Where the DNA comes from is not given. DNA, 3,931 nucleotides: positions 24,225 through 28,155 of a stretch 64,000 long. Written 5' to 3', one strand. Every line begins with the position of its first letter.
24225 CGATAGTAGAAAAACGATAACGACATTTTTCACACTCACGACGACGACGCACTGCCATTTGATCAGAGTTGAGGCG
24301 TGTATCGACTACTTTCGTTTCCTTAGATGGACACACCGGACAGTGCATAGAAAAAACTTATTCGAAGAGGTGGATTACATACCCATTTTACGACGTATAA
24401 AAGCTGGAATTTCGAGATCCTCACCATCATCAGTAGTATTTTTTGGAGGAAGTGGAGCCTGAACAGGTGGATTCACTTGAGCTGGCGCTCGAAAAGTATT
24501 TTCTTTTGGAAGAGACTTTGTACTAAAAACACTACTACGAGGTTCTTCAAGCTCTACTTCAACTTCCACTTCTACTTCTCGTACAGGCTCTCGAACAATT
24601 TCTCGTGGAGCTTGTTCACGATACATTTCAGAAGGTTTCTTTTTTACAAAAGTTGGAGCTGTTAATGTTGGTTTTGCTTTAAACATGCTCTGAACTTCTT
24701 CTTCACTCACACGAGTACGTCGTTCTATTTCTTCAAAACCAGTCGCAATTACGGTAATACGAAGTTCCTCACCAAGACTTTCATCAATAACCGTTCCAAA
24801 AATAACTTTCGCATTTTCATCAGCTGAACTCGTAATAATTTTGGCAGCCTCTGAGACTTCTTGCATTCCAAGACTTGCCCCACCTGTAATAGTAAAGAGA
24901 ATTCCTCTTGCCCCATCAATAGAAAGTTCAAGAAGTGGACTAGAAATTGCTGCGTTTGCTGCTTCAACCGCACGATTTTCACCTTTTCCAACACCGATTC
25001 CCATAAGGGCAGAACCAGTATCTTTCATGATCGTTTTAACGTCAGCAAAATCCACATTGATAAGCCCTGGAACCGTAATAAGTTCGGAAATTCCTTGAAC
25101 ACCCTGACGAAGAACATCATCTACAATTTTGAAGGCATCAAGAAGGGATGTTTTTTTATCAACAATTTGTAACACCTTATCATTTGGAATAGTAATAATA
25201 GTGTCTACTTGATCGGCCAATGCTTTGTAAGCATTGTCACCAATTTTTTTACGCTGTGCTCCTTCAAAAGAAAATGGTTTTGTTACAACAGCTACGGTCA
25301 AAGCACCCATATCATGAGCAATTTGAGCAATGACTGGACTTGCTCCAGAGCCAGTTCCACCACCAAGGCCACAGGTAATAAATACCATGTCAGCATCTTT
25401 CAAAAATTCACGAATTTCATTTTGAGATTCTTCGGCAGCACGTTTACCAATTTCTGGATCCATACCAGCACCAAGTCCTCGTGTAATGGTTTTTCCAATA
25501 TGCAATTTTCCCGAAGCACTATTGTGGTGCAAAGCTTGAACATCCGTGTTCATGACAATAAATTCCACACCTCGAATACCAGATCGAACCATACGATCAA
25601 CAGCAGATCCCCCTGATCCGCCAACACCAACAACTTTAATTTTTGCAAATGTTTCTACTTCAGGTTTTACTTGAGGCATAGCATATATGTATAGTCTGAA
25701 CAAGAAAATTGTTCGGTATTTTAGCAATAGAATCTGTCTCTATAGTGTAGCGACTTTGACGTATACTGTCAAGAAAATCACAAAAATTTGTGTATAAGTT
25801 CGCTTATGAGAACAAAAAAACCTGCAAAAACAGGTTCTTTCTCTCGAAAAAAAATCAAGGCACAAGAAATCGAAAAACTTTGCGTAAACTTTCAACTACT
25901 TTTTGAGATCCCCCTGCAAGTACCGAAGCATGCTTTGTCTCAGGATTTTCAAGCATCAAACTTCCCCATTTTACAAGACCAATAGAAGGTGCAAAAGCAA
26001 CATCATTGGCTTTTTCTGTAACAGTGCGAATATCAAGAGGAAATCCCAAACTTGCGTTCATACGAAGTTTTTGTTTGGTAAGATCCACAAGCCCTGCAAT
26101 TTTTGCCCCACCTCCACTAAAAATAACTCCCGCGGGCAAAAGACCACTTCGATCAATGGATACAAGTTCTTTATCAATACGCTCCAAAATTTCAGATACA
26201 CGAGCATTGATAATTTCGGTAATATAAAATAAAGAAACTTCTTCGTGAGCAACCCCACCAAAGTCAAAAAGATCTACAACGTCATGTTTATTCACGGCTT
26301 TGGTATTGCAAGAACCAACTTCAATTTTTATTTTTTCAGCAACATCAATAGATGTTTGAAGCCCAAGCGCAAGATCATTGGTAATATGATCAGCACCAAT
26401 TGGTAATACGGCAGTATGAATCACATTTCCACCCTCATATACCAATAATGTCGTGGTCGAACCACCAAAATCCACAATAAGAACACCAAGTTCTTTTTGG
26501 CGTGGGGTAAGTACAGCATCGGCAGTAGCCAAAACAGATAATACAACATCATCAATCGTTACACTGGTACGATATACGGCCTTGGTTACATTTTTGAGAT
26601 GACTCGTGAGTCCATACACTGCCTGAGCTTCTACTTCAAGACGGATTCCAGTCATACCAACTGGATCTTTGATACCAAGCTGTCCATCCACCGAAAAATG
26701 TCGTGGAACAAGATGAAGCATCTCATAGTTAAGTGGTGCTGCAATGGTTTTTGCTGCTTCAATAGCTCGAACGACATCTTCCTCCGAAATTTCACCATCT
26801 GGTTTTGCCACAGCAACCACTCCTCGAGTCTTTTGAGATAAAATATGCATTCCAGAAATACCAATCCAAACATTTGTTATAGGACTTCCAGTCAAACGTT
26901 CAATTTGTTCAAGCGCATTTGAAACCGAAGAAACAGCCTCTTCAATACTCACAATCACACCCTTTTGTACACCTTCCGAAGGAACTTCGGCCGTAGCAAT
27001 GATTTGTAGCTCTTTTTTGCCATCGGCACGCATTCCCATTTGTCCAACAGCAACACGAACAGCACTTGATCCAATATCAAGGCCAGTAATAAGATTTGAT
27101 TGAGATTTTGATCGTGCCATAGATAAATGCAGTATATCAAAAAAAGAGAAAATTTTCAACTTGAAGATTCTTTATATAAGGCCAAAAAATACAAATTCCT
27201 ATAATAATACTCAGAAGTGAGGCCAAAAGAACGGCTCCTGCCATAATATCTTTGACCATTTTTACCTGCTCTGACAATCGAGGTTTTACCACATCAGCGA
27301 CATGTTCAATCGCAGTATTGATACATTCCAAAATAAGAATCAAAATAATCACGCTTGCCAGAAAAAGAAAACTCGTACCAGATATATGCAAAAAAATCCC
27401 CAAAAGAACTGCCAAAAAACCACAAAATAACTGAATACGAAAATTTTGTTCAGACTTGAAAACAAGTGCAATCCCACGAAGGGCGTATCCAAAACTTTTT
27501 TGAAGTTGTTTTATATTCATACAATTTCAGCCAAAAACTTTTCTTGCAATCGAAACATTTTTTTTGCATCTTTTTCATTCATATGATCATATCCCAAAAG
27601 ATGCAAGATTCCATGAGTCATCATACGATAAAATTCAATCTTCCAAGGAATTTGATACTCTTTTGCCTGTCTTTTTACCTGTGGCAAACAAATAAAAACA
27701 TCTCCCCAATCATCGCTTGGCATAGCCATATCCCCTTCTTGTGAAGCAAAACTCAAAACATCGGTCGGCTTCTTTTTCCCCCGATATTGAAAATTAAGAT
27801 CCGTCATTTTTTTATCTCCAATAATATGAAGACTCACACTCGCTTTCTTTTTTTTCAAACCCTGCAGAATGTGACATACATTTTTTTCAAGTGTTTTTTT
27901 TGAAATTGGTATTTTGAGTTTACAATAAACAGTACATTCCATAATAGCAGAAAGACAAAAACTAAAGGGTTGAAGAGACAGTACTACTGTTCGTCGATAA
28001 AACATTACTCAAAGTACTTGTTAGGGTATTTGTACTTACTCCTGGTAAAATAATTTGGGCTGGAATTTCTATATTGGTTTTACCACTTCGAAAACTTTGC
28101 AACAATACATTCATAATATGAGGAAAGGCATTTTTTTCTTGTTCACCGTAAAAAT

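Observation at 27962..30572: Tandem trio of paralogous membrane-anchored proteins with thrombospondin-type-3-like DxDxDG calcium-binding repeats, co-directional with the pilin-fusion giants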

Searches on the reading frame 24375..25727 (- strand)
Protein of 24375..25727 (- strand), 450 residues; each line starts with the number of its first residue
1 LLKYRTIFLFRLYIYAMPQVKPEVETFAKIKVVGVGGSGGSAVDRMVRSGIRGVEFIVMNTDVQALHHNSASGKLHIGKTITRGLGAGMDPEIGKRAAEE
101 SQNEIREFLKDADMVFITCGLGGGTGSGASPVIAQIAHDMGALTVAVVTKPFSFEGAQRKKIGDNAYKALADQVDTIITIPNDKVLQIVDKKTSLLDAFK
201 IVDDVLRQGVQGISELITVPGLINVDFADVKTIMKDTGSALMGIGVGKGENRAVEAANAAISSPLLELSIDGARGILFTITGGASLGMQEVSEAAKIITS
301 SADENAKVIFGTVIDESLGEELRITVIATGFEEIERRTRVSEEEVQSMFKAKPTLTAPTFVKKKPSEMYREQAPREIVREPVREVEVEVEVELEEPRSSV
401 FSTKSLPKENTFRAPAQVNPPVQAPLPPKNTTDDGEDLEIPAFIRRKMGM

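Call 55: search_protein_families(library=pfam, proteins=[window:24375-25727:-], max_evalue=0.01)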
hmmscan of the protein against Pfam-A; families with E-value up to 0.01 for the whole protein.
window:24375-25727:- (450 aa): 3 families
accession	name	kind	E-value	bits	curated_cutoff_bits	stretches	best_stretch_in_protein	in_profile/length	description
PF00091.31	Tubulin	-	1.1e-46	159.9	33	1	29-190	1-190/190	Tubulin/FtsZ family, GTPase domain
PF12327.13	FtsZ_C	-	2e-33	115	27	1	238-332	1-95/95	FtsZ family, C-terminal domain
PF13809.12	Tubulin_2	-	0.00036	20.3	27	0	114-172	163-230/356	Tubulin like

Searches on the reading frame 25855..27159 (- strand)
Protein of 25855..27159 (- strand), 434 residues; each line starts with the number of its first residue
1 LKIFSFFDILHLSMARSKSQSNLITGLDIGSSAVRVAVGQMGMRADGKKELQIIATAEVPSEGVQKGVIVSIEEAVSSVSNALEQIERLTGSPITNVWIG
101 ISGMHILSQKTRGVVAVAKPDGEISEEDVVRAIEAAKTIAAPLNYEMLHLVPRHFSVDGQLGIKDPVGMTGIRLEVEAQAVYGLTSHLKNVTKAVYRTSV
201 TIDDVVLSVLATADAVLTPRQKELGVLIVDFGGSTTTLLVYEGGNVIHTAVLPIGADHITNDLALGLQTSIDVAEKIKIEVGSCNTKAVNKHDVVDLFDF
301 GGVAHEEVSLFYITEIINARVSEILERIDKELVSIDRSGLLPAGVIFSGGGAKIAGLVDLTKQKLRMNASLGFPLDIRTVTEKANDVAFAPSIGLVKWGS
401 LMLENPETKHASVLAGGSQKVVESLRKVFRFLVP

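Call 6: search_protein_families(library=pfam, proteins=[window:25855-27159:-], max_evalue=1)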
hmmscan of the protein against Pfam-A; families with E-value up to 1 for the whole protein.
window:25855-27159:- (434 aa): 8 families
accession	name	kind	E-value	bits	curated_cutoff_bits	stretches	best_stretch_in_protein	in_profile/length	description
PF14450.12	FtsA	-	2.4e-31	109.2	31.8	2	228-394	2-127/127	Cell division protein FtsA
PF02491.25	SHS2_FTSA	-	7.7e-26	90.7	25.4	1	103-181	1-78/79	SHS2 domain inserted in FTSA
PF11104.14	PilM_2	-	7.7e-09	35.4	27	2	214-280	170-236/340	Type IV pilus assembly protein PilM;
PF06723.19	MreB_Mbl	-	1.7e-08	34.1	27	1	220-369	141-301/327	MreB/Mbl protein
PF06277.17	EutA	-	0.002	17.5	27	1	220-329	139-244/475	Ethanolamine utilisation protein EutA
PF20729.2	PE-PGRS_C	-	0.03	14.1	33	1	33-106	103-176/265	PE-PGRS C-terminal aspartyl peptidase-like domain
PF03725.20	RNase_PH_C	-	0.074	13.5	20.8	1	105-137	32-65/67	3' exoribonuclease family, domain 2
PF14224.11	DUF4331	-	0.21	11.2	27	1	5-132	180-293/421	Domain of unknown function (DUF4331)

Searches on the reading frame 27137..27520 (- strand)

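Call 6: search_protein_families(library=pfam, proteins=[window:27137-27520:-], max_evalue=1)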
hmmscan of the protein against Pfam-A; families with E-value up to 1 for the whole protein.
window:27137-27520:- (127 aa): 4 families
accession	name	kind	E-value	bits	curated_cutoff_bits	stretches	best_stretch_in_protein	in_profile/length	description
PF01219.24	DAGK_prokar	-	5.2e-31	106.9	22.3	1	11-112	1-102/102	Prokaryotic diacylglycerol kinase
PF14184.11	YrvL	-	0.027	15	27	1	32-122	16-106/127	Regulatory protein YrvL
PF00487.30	FA_desaturase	-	0.21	11.7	29.7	1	29-76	136-188/253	Fatty acid desaturase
PF11992.13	TgpA_N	-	0.43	10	30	1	19-104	95-178/333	TgpA N-terminal domain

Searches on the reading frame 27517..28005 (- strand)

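Call 6: search_protein_families(library=pfam, proteins=[window:27517-28005:-], max_evalue=1)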
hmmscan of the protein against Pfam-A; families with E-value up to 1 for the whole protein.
window:27517-28005:- (162 aa): 1 family
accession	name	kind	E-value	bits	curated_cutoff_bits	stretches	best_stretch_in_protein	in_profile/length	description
PF02130.23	YbeY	-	1.4e-36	125.7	25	1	39-160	10-128/129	Endoribonuclease YbeY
